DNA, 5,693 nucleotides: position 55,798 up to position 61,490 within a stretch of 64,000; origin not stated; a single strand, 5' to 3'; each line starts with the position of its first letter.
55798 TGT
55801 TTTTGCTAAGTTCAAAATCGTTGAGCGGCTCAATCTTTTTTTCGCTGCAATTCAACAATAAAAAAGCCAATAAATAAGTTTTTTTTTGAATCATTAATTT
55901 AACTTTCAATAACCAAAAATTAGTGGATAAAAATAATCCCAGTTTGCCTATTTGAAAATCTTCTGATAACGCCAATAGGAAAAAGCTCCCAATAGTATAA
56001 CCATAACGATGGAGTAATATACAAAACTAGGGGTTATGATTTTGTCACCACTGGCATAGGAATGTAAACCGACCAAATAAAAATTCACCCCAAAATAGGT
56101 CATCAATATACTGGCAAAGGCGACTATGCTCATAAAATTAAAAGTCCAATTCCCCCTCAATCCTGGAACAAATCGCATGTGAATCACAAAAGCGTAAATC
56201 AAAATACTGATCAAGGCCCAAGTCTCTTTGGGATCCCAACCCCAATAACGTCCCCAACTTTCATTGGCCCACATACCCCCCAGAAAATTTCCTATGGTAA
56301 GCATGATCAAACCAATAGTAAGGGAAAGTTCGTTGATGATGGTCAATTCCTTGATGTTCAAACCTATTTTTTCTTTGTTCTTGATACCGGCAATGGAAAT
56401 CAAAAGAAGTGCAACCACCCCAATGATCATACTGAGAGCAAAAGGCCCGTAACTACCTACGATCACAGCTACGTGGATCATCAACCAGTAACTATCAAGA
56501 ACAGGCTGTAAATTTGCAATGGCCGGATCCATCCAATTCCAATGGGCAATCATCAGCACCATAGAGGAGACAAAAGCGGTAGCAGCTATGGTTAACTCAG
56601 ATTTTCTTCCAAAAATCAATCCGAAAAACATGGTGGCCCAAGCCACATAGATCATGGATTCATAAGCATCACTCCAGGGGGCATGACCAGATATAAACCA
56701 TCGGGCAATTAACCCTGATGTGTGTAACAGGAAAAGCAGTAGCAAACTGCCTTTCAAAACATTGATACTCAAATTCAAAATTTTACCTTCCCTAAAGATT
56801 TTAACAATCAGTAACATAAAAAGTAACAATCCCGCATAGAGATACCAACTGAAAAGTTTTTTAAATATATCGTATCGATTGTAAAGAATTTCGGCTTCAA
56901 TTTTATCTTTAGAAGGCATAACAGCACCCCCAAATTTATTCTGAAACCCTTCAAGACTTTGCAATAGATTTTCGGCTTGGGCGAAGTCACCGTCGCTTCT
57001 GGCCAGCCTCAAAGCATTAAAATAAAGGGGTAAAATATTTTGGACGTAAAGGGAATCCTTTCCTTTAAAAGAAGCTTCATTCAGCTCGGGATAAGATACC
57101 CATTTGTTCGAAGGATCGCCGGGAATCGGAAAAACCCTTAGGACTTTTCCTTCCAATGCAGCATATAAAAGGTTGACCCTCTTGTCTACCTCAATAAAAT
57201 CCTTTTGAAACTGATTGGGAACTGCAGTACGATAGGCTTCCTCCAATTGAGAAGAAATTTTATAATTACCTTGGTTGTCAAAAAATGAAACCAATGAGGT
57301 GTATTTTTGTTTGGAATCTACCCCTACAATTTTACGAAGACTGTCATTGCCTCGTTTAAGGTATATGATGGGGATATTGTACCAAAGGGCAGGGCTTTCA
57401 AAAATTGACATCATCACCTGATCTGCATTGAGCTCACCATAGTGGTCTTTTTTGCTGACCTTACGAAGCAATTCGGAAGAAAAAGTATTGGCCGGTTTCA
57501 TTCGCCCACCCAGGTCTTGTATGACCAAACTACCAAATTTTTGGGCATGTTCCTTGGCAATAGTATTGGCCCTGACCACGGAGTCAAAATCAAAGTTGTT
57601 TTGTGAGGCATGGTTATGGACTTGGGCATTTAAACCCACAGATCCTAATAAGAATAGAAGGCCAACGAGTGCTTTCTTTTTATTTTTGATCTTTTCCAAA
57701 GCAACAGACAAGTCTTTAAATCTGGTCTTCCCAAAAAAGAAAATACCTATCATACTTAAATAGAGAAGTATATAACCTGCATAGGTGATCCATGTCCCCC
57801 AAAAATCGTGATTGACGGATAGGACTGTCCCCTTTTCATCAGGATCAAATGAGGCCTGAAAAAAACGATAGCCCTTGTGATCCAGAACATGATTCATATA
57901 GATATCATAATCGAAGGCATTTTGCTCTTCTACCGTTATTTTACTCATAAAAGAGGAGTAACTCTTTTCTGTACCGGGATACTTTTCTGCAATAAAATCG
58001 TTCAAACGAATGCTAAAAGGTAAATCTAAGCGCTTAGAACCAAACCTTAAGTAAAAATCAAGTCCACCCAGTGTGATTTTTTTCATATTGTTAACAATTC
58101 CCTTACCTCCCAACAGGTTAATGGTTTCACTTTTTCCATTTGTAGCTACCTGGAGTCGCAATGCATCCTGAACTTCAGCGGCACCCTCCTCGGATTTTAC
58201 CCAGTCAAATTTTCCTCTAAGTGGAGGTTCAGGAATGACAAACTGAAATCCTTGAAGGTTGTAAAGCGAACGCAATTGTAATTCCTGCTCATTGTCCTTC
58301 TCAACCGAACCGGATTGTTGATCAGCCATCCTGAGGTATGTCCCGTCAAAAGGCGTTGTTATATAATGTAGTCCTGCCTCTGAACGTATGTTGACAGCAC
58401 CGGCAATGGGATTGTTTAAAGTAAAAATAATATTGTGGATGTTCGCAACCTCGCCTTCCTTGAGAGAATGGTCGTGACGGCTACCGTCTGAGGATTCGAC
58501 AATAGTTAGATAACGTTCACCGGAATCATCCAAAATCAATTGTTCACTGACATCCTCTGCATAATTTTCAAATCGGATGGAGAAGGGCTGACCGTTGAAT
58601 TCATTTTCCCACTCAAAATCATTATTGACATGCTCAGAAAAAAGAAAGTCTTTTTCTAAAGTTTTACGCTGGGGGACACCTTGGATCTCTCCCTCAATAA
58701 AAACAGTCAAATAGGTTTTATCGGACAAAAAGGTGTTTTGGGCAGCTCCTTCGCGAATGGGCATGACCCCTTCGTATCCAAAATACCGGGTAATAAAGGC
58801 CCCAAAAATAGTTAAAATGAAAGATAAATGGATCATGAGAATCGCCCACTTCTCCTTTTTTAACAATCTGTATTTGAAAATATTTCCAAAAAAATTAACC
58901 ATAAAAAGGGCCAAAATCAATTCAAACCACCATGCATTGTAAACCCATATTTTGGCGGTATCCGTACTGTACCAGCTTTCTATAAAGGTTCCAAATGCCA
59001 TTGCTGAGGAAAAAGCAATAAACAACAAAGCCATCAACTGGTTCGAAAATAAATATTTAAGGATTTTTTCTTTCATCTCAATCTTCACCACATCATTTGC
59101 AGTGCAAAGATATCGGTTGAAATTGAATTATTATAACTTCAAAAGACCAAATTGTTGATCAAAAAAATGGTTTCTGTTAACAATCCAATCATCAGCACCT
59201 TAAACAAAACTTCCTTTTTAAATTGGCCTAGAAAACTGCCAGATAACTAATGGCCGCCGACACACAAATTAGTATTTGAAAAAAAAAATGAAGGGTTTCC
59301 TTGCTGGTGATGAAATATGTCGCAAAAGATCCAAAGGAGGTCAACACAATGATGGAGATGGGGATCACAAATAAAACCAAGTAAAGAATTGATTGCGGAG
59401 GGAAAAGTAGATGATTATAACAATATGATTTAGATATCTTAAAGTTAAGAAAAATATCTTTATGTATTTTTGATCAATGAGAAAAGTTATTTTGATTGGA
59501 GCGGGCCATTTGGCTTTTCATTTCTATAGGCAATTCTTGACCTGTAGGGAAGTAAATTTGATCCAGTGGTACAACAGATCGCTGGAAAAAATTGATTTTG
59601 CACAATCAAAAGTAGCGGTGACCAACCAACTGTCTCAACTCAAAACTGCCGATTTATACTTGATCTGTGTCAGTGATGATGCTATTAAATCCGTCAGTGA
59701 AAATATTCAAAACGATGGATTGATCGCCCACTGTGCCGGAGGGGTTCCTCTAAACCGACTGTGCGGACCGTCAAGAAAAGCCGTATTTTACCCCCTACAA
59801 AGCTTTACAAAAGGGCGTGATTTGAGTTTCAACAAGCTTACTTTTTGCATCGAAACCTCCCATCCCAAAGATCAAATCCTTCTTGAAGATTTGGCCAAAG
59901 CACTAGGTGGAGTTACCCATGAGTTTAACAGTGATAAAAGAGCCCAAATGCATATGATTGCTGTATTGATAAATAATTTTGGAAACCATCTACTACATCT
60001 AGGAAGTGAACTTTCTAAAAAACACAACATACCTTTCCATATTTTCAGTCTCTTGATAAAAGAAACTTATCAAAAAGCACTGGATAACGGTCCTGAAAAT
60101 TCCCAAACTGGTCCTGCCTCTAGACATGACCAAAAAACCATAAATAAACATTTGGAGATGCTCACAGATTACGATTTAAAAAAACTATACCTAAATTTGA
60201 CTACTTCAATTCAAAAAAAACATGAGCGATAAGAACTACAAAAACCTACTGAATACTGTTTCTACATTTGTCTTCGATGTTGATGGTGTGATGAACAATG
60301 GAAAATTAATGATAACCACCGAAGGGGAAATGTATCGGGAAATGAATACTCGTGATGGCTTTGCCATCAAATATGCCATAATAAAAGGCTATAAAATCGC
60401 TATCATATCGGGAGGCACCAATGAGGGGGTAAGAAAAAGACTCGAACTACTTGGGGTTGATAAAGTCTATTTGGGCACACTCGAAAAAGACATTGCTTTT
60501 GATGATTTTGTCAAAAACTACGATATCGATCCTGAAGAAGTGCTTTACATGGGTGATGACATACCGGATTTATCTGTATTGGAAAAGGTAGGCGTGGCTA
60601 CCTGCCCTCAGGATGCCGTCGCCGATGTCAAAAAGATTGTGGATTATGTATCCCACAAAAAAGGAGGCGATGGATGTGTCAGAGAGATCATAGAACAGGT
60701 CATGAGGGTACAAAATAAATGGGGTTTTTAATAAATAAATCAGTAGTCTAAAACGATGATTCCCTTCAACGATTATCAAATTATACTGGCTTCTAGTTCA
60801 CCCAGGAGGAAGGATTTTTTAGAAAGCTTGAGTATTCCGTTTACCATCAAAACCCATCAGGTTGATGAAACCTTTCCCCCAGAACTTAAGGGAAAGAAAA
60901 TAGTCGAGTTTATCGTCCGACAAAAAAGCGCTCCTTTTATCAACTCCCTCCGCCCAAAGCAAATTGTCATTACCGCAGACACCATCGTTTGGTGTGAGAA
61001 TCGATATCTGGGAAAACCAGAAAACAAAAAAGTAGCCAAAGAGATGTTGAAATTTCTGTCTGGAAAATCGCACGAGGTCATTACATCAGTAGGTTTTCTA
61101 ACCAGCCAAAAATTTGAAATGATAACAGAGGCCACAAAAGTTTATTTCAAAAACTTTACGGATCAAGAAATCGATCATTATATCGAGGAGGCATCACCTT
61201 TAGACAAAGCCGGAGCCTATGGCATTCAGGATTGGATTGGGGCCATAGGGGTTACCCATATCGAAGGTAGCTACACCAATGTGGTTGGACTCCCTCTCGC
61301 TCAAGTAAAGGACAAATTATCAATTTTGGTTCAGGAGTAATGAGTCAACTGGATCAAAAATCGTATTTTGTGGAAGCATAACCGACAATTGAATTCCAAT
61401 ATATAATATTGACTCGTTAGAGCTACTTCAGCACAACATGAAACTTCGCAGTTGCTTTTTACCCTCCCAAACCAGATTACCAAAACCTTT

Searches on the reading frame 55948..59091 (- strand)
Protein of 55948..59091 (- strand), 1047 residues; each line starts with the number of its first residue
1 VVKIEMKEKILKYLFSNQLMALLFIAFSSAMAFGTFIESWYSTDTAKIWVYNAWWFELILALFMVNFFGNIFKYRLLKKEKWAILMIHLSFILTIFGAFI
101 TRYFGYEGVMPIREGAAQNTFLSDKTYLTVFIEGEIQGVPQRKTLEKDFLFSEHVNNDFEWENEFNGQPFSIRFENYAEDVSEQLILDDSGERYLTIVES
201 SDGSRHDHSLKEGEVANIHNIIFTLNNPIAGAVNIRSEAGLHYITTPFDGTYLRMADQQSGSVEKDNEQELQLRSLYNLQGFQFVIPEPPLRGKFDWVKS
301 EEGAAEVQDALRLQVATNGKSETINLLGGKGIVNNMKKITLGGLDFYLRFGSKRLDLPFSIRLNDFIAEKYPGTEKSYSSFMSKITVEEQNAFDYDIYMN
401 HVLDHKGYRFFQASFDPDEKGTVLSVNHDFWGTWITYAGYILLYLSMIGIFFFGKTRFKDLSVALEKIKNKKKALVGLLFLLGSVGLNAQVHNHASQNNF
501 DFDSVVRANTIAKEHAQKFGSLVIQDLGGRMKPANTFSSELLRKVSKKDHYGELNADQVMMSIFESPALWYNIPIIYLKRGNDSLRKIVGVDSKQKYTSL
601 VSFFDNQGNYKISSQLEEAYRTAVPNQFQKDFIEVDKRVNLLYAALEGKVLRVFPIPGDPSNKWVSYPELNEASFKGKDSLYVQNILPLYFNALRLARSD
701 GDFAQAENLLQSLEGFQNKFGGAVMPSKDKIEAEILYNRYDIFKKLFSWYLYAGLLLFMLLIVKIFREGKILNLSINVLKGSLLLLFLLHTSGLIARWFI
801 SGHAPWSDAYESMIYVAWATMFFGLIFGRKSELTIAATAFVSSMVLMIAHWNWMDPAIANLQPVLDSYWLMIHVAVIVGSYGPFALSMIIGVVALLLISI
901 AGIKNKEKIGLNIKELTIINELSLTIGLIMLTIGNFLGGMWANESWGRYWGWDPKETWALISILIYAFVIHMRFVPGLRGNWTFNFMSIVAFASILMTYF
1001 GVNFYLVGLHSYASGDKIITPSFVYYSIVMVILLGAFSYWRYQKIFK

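Call 54: search_protein_families(library=pfam, proteins=[window:55948-59091:-], max_evalue=0.00001)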
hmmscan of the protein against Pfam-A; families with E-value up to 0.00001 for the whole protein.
window:55948-59091:- (1047 aa): 2 families
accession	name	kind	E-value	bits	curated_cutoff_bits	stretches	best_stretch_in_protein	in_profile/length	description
PF01578.25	Cytochrom_C_asm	-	7.6e-39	134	29.9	1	806-1010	1-212/212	Cytochrome C assembly protein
PF05140.19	ResB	-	1.8e-15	57.2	24.6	1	350-422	198-272/486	ResB-like family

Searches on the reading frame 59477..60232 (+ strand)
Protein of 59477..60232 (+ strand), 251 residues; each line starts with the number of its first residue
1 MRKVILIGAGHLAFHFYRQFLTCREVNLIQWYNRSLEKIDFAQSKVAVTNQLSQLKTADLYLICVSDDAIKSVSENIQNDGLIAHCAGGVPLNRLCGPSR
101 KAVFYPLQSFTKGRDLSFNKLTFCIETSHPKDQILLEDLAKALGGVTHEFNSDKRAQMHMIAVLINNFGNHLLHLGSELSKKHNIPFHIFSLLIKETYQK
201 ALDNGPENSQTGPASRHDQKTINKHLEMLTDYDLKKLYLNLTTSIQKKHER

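Call 54: search_protein_families(library=pfam, proteins=[window:59477-60232:+], max_evalue=0.00001)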
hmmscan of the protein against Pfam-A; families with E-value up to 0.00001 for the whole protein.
window:59477-60232:+ (251 aa): 1 family
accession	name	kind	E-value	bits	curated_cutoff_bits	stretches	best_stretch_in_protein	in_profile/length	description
PF10728.14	DUF2520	-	9.6e-31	106.6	25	1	122-244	2-124/125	Domain of unknown function (DUF2520)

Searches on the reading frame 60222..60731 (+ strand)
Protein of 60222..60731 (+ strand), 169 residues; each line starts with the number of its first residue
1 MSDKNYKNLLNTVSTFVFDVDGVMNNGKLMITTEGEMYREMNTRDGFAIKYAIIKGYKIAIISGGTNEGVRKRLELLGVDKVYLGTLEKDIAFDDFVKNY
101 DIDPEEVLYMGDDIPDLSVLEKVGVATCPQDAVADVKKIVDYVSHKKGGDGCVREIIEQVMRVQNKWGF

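Call 54: search_protein_families(library=pfam, proteins=[window:60222-60731:+], max_evalue=0.00001)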
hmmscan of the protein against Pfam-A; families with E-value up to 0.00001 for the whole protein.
window:60222-60731:+ (169 aa): 2 families
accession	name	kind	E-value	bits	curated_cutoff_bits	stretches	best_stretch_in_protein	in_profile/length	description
PF08282.18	Hydrolase_3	-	4e-09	37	20.9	1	88-154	187-253/255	haloacid dehalogenase-like hydrolase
PF00702.32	Hydrolase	-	5.2e-07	30.7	26.4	0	55-124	111-191/191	haloacid dehalogenase-like hydrolase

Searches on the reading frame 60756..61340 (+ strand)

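Call 54: search_protein_families(library=pfam, proteins=[window:60756-61340:+], max_evalue=0.00001)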
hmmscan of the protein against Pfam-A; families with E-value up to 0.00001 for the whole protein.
window:60756-61340:+ (194 aa): 1 family
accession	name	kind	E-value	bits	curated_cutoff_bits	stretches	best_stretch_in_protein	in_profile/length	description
PF02545.19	Maf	-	4.1e-55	186.8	27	1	8-188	1-184/187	Maf-like protein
